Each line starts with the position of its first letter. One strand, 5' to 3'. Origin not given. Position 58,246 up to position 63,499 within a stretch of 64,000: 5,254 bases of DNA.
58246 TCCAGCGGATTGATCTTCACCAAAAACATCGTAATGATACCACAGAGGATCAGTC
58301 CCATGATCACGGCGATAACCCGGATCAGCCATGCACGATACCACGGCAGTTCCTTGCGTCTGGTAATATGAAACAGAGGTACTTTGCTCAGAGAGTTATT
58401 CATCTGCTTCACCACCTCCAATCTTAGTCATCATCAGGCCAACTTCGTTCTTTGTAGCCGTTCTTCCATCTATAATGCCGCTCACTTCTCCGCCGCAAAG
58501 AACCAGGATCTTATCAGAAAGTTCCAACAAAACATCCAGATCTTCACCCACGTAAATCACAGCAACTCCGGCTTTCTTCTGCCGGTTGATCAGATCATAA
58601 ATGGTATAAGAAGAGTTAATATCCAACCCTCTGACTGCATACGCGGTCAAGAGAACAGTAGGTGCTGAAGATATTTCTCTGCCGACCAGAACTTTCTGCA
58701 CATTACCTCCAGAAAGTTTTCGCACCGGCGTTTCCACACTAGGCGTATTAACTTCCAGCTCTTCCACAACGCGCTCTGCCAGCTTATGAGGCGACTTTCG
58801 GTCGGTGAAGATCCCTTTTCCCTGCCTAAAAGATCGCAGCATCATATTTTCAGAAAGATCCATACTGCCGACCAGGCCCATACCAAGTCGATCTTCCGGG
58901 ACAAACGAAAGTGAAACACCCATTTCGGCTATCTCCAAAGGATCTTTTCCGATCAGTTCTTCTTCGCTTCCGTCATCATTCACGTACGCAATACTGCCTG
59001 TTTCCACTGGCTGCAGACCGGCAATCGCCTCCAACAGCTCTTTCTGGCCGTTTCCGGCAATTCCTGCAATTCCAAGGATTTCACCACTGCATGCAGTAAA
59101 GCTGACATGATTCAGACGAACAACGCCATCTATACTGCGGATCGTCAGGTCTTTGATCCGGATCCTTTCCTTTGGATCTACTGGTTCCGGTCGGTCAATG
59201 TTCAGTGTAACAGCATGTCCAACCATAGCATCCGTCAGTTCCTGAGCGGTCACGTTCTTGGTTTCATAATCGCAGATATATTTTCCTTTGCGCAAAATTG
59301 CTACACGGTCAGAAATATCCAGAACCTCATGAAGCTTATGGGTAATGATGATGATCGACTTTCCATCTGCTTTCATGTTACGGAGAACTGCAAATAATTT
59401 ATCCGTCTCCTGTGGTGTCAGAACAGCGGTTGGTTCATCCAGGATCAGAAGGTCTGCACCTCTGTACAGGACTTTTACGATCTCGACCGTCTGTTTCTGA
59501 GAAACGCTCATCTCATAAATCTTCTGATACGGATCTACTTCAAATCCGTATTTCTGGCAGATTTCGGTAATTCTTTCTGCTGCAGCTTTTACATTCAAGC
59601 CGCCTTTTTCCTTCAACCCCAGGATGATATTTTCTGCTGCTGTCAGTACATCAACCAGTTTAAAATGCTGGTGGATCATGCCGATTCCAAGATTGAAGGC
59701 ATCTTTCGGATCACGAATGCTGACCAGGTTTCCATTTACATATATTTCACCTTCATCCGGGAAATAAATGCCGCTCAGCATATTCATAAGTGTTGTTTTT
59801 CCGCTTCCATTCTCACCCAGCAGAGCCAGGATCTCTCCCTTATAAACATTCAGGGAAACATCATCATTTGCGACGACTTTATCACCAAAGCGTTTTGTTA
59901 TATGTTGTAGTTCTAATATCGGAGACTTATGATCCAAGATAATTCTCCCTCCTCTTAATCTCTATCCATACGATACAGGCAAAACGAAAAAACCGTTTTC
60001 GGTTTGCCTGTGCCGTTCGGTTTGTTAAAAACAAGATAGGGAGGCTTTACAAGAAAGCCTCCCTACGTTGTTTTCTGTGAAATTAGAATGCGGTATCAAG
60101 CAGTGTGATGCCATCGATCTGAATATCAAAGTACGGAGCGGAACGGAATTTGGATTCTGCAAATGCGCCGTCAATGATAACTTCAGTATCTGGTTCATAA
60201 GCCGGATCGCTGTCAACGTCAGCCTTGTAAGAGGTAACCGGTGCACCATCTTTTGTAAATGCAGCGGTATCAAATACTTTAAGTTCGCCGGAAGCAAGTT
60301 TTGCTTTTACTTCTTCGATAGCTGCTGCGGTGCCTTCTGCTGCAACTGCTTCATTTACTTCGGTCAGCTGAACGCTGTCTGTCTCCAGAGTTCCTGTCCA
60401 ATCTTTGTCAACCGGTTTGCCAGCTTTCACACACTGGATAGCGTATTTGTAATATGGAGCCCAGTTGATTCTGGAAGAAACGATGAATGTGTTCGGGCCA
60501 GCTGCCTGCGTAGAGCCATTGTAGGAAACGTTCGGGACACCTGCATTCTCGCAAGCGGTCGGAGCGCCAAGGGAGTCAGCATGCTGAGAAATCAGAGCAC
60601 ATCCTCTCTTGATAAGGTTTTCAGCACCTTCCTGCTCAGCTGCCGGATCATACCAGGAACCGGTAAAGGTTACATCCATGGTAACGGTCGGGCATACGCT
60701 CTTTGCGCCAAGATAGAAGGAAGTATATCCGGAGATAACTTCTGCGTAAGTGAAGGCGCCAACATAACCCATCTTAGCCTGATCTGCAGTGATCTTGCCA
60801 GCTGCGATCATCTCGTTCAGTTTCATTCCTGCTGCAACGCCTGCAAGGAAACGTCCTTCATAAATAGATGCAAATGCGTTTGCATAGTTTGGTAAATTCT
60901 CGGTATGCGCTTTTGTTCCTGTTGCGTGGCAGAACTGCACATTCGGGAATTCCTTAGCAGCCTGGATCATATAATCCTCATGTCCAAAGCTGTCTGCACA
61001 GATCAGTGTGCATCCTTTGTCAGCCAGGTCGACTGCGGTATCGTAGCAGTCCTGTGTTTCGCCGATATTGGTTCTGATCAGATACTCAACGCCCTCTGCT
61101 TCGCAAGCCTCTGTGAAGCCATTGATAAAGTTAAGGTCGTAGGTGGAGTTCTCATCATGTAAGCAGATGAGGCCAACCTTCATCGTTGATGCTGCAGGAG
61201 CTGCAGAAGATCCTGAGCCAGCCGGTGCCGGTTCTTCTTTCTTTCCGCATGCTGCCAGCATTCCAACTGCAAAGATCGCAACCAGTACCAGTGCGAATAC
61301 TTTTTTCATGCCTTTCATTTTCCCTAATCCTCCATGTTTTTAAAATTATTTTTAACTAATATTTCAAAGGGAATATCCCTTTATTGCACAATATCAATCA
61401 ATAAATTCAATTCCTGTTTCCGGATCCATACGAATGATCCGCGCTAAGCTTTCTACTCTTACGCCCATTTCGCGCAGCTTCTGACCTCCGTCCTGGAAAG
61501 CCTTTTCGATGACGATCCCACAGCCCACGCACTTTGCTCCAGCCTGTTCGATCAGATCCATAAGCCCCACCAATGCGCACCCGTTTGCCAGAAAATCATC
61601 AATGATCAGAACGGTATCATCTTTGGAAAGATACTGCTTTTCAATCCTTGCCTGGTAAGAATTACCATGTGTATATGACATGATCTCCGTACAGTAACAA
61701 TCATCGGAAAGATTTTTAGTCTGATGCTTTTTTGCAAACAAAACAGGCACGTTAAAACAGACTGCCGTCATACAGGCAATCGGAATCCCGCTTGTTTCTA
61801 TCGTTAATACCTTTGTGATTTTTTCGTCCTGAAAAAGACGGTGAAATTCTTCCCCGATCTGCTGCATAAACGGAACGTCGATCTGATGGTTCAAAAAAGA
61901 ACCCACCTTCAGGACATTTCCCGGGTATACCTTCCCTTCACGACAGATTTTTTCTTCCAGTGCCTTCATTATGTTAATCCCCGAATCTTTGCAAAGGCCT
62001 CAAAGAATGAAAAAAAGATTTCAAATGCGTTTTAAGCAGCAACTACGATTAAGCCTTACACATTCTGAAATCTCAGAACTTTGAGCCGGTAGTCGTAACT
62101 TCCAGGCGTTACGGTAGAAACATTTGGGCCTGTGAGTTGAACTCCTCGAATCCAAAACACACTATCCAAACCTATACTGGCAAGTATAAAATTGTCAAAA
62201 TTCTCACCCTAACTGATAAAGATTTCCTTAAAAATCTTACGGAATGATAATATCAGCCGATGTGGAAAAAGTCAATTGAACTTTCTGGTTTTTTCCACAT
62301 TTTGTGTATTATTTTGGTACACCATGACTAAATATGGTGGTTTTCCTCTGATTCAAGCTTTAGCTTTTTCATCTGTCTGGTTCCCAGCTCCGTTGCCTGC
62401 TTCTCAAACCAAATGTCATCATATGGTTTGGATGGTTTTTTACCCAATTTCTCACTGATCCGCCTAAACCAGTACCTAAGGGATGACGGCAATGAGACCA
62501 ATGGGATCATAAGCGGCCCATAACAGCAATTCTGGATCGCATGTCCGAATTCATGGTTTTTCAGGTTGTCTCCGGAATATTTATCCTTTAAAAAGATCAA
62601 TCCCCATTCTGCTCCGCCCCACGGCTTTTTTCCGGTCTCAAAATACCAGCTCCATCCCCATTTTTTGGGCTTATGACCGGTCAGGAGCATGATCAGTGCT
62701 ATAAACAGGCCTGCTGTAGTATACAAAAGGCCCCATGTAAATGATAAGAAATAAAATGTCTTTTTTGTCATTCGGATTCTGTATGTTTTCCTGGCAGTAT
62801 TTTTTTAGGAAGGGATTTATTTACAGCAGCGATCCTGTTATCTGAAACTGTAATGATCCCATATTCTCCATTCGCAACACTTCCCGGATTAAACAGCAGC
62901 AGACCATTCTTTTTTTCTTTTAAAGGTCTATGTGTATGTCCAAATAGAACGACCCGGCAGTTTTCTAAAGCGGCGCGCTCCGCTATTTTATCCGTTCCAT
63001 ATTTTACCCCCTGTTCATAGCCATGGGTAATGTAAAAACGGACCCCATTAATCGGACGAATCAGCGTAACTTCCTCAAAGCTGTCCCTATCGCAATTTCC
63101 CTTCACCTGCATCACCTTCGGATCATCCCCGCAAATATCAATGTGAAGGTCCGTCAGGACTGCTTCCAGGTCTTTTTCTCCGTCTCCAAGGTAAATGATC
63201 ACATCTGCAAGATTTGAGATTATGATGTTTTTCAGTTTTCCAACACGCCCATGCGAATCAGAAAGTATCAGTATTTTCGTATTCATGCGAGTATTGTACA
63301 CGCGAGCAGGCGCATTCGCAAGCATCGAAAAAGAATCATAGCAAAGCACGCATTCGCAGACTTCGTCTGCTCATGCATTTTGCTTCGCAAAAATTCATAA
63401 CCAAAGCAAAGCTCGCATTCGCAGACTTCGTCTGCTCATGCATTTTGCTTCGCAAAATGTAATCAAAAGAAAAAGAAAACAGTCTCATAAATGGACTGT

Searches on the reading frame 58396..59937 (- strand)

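Call 29: search_protein_families(library=pfam, proteins=[window:58396-59937:-])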
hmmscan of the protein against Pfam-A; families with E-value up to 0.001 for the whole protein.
window:58396-59937:- (513 aa): 2 families
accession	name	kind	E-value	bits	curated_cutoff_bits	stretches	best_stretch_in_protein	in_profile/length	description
PF00005.33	ABC_tran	-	2.4e-43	148.5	25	2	25-171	2-137/137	ABC transporter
PF13304.12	AAA_21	-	5.9e-06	27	27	0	36-57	1-22/304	AAA domain, putative AbiEii toxin, Type IV TA system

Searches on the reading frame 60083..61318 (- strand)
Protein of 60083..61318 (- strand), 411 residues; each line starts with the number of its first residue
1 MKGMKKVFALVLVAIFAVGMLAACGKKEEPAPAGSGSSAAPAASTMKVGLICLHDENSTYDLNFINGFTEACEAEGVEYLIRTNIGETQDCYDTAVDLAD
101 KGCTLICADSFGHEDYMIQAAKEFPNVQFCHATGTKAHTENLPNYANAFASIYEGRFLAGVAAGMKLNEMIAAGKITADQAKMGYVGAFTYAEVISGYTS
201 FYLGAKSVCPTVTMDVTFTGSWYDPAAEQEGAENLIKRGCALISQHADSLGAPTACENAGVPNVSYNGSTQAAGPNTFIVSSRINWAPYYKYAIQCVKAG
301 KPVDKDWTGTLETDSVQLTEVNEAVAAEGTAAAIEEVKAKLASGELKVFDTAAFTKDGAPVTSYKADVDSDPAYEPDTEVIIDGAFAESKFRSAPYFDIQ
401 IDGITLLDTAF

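Call 29: search_protein_families(library=pfam, proteins=[window:60083-61318:-])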
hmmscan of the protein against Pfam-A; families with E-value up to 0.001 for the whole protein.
window:60083-61318:- (411 aa): 1 family
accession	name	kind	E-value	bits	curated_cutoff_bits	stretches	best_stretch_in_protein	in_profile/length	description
PF02608.20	Bmp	-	1.9e-29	103.1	24.1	1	66-341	23-291/301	ABC transporter substrate-binding protein PnrA-like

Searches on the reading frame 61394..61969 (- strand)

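Call 29: search_protein_families(library=pfam, proteins=[window:61394-61969:-])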
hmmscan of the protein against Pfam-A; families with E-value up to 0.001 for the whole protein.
window:61394-61969:- (191 aa): 1 family
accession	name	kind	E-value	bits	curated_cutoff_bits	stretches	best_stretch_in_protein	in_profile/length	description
PF00156.33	Pribosyltran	-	2.2e-10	40.5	26.3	1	40-157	17-127/158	Phosphoribosyl transferase domain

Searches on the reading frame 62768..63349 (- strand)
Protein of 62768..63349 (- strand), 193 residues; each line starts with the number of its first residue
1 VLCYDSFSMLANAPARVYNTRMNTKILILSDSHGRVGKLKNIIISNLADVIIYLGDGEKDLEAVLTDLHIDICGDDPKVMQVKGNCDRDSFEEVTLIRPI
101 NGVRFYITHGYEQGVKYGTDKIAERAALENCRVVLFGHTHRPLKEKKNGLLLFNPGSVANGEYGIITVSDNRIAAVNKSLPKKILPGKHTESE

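Call 29: search_protein_families(library=pfam, proteins=[window:62768-63349:-])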
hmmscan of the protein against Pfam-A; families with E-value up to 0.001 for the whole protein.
window:62768-63349:- (193 aa): 3 families
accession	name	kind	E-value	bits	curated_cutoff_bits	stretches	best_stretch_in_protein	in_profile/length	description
PF12850.12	Metallophos_2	-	2.9e-21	76.5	27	1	25-160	2-137/154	Calcineurin-like phosphoesterase superfamily domain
PF14582.11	Metallophos_3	-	9.6e-06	25.6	28.2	1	116-174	196-255/259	Metallophosphoesterase, calcineurin superfamily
PF00149.33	Metallophos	-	0.0002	22.3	21.5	0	25-142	2-191/191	Calcineurin-like phosphoesterase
